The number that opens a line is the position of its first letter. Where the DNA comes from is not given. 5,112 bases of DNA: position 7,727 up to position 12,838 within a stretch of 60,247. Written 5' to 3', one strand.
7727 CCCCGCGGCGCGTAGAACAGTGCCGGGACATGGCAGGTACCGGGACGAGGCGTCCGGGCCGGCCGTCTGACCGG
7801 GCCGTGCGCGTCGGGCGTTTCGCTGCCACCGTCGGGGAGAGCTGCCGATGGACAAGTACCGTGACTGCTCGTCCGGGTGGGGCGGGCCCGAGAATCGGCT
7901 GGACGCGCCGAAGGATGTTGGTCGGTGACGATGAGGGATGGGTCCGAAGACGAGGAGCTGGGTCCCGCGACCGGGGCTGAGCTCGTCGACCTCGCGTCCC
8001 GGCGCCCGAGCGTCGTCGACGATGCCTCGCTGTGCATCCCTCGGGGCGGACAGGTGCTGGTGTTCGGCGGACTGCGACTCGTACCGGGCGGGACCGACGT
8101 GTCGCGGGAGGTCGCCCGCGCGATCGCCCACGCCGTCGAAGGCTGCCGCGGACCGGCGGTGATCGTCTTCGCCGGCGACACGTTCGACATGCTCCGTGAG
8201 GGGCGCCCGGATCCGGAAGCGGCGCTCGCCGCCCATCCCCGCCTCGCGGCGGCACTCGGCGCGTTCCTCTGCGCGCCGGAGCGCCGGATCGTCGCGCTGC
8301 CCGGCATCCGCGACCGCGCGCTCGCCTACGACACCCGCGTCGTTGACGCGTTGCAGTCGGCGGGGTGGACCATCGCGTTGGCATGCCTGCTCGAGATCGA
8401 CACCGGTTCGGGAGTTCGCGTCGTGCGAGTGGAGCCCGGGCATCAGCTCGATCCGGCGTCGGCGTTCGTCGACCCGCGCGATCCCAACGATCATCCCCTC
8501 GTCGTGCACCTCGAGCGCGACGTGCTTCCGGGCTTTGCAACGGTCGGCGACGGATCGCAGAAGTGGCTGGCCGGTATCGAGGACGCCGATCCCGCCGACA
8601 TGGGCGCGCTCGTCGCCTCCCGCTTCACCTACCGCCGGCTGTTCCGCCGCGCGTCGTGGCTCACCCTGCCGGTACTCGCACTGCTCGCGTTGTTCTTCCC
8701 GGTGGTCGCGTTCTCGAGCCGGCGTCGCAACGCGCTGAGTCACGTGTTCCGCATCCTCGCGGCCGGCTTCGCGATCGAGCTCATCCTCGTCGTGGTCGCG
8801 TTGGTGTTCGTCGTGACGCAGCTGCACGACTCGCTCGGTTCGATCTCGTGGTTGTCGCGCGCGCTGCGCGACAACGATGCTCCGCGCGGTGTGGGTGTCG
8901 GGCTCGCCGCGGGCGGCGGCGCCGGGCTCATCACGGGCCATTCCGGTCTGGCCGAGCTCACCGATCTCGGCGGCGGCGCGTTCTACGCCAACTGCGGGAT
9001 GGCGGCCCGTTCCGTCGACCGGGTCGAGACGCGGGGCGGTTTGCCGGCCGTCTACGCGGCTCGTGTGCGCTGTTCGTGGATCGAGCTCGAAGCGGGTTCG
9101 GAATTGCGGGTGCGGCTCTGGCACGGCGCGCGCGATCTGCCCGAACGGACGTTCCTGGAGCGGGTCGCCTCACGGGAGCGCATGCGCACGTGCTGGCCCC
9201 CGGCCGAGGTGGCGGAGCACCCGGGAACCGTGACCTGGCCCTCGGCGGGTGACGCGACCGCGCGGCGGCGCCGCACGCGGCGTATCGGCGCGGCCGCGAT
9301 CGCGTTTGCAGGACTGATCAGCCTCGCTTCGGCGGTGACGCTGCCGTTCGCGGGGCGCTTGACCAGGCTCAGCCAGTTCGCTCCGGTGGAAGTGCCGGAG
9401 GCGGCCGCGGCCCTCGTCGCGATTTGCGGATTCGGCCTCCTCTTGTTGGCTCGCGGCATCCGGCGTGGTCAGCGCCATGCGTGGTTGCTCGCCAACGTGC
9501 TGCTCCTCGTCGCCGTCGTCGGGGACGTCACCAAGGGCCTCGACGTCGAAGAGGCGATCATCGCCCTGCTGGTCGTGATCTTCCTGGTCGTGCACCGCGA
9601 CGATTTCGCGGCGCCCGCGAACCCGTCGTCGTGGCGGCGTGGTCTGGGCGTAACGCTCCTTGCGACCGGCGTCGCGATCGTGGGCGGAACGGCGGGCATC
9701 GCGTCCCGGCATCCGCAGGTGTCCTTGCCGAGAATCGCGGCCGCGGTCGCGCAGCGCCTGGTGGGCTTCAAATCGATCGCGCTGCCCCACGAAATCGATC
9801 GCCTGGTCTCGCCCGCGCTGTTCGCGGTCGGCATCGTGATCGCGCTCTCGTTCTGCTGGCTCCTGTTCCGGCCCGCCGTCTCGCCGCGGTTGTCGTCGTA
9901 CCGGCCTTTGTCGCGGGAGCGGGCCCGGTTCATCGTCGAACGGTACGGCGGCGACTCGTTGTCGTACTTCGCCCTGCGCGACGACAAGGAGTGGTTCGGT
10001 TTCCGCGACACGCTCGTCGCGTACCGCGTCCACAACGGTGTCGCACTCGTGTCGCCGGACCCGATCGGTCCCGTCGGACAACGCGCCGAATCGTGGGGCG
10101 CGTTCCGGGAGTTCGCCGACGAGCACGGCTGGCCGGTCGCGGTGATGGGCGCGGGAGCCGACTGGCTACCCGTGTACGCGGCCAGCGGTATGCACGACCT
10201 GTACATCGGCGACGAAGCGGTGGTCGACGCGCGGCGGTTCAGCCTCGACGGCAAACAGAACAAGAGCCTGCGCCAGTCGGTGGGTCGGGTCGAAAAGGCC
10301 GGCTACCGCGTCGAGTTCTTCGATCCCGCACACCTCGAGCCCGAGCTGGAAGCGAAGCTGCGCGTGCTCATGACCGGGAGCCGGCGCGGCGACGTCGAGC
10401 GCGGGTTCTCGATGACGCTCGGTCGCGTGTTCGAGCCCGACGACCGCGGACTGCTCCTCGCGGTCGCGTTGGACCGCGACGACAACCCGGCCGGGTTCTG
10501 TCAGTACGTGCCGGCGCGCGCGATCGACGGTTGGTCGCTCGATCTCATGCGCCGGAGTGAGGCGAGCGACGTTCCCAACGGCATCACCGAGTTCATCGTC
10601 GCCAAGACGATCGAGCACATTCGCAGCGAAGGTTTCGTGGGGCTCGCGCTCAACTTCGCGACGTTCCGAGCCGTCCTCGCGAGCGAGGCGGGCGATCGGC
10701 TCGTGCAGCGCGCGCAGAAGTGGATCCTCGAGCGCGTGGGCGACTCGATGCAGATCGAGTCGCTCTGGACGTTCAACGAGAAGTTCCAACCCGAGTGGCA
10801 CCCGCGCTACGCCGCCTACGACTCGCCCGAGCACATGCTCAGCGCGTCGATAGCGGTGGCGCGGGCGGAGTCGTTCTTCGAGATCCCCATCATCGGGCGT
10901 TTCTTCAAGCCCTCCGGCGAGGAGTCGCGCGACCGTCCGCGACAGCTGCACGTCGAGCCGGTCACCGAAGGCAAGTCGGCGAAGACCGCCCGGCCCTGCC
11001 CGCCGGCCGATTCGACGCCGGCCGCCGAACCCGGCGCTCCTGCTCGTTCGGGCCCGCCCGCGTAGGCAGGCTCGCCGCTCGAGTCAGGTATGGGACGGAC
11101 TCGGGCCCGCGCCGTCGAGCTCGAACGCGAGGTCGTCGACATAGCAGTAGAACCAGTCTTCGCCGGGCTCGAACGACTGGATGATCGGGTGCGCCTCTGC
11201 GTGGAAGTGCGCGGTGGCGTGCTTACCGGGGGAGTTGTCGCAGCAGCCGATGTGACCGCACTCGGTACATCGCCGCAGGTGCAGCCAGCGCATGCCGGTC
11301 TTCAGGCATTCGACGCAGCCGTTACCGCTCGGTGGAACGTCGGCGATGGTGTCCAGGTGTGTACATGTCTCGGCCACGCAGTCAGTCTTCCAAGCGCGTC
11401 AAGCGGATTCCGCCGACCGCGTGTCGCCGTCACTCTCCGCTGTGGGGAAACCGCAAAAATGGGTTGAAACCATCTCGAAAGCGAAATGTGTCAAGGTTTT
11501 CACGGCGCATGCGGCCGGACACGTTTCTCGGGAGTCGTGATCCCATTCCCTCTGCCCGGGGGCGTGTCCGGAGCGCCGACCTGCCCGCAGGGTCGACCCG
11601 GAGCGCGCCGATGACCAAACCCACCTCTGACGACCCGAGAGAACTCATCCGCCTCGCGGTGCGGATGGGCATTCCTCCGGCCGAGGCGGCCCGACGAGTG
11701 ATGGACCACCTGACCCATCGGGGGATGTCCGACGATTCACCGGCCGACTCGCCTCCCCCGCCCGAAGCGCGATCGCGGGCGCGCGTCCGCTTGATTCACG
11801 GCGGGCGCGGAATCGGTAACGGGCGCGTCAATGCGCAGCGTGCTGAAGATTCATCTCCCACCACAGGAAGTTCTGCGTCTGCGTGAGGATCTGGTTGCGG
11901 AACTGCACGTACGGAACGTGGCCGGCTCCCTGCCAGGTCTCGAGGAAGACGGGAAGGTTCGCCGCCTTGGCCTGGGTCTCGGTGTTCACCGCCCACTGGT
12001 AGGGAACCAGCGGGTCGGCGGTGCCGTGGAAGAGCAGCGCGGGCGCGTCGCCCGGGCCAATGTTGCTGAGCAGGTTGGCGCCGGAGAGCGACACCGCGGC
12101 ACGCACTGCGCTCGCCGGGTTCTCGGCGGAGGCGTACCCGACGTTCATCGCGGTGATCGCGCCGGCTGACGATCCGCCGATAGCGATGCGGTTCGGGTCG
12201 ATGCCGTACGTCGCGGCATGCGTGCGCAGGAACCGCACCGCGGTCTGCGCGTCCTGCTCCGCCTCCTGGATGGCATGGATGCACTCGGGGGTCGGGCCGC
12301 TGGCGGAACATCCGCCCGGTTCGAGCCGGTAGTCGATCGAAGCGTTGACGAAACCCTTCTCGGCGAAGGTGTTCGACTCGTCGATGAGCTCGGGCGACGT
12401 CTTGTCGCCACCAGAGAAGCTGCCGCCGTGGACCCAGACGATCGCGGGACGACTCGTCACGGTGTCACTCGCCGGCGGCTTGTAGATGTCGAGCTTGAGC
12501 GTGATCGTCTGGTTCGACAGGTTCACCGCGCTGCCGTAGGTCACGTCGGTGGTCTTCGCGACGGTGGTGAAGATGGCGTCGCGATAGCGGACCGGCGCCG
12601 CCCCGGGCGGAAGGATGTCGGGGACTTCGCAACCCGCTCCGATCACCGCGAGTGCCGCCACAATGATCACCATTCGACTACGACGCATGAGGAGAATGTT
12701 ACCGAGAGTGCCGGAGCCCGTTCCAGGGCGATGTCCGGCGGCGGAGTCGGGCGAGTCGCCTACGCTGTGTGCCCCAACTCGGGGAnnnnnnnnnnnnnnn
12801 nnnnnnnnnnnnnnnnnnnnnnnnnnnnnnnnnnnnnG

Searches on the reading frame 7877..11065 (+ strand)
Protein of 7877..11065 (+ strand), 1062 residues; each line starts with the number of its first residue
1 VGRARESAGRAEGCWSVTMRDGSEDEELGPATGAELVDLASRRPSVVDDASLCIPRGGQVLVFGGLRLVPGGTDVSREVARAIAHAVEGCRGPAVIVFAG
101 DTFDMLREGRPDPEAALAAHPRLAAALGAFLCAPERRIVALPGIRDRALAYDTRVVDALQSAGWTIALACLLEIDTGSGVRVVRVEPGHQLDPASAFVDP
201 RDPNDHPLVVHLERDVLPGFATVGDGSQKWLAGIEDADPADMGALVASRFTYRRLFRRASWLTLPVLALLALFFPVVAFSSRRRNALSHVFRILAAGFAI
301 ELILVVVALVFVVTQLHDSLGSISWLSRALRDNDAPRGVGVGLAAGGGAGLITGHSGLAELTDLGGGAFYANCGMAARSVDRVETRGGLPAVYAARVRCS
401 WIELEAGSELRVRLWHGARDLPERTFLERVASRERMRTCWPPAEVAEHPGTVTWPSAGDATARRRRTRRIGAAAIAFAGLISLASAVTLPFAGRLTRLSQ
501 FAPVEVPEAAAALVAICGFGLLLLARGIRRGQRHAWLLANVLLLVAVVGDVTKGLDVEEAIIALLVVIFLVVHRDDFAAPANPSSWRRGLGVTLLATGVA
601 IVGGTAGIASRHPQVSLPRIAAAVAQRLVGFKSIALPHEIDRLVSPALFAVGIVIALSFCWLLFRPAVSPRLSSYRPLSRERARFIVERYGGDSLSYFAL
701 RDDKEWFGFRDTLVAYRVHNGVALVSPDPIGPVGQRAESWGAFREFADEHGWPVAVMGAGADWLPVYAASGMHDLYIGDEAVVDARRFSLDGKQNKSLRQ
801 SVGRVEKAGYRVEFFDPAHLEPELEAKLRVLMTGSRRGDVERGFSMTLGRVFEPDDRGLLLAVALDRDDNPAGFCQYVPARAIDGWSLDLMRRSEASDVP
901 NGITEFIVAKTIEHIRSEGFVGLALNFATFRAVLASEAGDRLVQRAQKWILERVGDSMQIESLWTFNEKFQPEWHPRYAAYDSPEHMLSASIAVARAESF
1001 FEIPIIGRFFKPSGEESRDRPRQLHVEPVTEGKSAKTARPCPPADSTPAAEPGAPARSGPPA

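Call 64: search_protein_families(library=pfam, proteins=[window:7877-11065:+], max_evalue=0.00001)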
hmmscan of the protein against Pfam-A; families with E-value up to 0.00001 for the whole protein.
window:7877-11065:+ (1062 aa): 1 family
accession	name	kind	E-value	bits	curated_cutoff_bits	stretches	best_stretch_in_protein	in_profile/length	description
PF09924.15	LPG_synthase_C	-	5.7e-65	219.8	27.5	1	686-981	3-298/298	Phosphatidylglycerol lysyltransferase, C-terminal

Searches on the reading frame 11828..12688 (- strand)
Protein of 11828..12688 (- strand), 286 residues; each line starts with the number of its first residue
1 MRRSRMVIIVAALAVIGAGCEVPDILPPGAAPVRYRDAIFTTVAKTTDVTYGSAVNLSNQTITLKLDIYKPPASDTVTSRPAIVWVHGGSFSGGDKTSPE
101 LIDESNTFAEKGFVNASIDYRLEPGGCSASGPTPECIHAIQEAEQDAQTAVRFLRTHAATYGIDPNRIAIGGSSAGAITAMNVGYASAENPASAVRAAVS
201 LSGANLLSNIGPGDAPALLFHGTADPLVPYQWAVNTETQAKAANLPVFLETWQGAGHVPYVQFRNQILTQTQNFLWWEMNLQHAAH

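Call 64: search_protein_families(library=pfam, proteins=[window:11828-12688:-], max_evalue=0.00001)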
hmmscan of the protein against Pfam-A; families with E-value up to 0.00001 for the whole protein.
window:11828-12688:- (286 aa): 5 families
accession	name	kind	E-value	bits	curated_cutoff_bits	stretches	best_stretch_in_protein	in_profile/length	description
PF20434.5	BD-FAE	-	5.9e-27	95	26.8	1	66-188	1-111/215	BD-FAE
PF00135.34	COesterase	-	3.4e-15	56.4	27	1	64-206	86-221/515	Carboxylesterase family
PF07859.19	Abhydrolase_3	-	7.6e-12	45.9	25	1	83-203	1-108/210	alpha/beta hydrolase fold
PF02230.22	Abhydrolase_2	-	2.3e-09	37.9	23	1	156-263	95-205/217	Phospholipase/Carboxylesterase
PF00326.27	Peptidase_S9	-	6.7e-07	29.4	22.6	0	211-279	142-210/213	Prolyl oligopeptidase family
